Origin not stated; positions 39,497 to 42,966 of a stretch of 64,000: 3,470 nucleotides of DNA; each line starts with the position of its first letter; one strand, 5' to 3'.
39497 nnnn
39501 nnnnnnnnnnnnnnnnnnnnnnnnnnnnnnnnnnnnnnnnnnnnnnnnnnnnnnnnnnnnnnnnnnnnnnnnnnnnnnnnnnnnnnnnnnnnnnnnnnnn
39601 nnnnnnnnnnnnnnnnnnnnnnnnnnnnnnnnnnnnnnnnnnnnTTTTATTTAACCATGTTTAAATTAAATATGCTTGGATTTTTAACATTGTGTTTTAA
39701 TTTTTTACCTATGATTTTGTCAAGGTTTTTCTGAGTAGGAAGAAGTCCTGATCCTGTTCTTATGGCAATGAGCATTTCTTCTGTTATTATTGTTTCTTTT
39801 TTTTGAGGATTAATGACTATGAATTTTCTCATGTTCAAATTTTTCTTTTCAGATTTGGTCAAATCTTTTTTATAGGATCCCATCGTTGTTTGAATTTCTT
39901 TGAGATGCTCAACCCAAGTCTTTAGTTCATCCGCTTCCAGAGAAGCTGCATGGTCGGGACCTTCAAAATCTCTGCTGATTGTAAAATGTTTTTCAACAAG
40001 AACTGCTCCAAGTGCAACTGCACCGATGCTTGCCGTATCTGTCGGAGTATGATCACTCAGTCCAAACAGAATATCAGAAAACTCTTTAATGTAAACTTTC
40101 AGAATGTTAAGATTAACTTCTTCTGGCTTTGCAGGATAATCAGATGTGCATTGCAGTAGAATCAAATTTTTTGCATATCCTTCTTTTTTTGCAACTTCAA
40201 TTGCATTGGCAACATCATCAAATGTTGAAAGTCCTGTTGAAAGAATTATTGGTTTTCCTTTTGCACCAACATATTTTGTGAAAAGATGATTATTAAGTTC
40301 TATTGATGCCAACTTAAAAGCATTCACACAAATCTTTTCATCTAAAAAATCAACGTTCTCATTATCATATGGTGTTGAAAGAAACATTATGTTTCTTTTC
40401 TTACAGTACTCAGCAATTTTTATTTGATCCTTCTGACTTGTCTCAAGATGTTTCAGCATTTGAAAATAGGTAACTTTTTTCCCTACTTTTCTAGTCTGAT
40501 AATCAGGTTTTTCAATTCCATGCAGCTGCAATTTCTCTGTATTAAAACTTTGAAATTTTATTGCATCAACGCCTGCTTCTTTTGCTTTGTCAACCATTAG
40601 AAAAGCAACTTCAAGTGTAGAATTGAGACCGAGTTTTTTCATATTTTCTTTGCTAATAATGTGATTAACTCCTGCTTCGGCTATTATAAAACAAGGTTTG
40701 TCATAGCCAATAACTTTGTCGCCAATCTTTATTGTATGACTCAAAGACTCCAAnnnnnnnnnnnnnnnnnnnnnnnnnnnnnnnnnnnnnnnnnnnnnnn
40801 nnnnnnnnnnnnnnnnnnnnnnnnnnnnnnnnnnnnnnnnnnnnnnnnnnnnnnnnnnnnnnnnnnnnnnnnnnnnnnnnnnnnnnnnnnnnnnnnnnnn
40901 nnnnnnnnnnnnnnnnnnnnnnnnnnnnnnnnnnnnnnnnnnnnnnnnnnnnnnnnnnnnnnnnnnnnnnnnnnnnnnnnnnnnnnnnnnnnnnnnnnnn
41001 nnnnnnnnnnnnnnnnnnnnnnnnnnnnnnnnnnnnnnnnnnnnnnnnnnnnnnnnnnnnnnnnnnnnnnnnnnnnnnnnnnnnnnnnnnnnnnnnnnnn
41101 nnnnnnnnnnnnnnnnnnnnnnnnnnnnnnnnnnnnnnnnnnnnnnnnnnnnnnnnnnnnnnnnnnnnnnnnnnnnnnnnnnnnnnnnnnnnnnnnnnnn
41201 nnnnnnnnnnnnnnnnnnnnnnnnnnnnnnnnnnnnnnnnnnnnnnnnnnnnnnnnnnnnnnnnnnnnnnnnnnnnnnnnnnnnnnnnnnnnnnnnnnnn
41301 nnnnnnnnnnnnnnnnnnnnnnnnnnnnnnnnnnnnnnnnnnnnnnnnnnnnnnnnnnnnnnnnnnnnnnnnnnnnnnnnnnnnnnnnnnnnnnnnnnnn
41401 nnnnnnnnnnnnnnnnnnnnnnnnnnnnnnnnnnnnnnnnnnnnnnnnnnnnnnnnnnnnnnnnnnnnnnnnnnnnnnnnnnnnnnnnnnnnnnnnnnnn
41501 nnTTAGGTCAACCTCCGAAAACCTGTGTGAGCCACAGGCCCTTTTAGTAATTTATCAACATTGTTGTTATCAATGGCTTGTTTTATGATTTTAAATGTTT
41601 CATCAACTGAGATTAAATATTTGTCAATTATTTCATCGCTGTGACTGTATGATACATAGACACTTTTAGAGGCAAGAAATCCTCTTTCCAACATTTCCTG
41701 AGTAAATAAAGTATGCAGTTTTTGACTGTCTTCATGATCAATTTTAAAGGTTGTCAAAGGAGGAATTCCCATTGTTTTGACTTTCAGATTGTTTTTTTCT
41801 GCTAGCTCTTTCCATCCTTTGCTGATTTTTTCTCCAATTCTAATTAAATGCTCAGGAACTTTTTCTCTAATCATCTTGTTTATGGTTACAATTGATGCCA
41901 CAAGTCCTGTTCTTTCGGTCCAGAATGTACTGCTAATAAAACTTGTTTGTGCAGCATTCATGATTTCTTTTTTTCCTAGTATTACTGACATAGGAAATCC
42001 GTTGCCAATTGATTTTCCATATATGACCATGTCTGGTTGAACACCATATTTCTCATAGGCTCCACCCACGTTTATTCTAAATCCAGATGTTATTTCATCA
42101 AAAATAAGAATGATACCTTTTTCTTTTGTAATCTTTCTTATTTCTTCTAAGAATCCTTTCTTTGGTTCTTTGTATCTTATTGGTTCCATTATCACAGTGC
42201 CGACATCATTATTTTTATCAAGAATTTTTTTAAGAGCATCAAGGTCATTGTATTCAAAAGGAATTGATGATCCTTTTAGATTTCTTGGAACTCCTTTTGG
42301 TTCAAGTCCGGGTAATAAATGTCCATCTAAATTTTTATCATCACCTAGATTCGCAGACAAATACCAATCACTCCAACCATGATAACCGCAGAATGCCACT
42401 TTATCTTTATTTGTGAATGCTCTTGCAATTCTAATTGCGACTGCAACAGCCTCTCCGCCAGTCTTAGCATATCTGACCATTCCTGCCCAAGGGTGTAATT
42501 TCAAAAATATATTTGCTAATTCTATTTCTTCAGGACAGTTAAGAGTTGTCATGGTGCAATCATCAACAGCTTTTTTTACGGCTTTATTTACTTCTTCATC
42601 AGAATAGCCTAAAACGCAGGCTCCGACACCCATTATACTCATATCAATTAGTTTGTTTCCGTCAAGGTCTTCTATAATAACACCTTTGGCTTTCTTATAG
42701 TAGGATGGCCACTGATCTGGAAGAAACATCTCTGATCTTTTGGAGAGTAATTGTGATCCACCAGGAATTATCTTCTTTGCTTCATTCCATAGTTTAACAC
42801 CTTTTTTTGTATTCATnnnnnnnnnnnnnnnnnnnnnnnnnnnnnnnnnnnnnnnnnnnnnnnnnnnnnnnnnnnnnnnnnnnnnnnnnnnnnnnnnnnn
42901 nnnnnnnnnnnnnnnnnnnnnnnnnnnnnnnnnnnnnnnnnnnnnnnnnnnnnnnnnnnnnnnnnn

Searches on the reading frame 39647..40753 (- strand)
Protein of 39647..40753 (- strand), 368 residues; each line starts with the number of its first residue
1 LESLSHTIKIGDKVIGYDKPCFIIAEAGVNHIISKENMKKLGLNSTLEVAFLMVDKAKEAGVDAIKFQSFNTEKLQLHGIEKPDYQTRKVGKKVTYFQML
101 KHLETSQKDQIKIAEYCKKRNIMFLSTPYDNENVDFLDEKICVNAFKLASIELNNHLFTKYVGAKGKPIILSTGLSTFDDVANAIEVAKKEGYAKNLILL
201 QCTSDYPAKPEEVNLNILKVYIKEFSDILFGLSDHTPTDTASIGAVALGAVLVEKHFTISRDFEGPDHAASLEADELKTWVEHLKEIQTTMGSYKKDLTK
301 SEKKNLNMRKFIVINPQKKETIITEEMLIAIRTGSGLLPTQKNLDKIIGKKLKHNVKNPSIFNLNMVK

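Call 70: search_protein_families(library=pfam, proteins=[window:39647-40753:-], max_evalue=0.00001)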
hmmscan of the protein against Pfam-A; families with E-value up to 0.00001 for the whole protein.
window:39647-40753:- (368 aa): 1 family
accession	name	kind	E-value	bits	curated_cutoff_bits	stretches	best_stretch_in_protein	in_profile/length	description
PF03102.20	NeuB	-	1.2e-77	261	22.1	1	53-295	1-240/241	NeuB family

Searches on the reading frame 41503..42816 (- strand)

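Call 70: search_protein_families(library=pfam, proteins=[window:41503-42816:-], max_evalue=0.00001)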
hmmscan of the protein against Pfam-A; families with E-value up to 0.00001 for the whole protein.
window:41503-42816:- (437 aa): 1 family
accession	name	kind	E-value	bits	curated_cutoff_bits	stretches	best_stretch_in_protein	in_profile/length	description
PF00202.27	Aminotran_3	-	7e-46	157.1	30.5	1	38-381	11-370/403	Aminotransferase class-III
